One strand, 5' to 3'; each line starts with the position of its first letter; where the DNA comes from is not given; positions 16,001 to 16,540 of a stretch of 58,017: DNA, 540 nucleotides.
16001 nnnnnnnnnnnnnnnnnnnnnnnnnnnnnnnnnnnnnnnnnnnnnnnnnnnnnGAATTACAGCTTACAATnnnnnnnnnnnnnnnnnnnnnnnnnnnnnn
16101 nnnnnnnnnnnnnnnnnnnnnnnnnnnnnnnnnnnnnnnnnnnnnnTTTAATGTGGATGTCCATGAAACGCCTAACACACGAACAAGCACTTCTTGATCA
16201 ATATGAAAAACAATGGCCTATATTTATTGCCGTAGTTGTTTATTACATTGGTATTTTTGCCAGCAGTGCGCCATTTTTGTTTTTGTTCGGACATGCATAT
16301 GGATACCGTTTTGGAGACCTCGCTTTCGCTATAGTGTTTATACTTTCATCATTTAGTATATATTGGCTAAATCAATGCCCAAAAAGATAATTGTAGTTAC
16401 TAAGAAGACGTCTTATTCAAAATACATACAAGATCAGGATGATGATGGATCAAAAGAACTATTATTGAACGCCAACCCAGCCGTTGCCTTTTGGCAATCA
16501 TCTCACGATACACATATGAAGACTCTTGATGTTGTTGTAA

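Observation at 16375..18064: NAD kinase followed by a DUF1273 SLOG-family protein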

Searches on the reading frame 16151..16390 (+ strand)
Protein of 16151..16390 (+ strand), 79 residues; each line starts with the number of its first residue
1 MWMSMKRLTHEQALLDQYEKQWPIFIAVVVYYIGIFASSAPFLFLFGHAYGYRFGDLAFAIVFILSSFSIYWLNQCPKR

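Call 3: search_protein_families(library=pfam, proteins=[window:16151-16390:+], max_evalue=0.01)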
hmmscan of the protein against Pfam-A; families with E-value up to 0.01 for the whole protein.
window:16151-16390:+ (79 aa): 0 families

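Call 5: search_protein_families(library=phrogs, proteins=[window:16151-16390:+], max_evalue=0.01)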
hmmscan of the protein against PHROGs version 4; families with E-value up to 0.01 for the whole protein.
window:16151-16390:+ (79 aa): 0 families
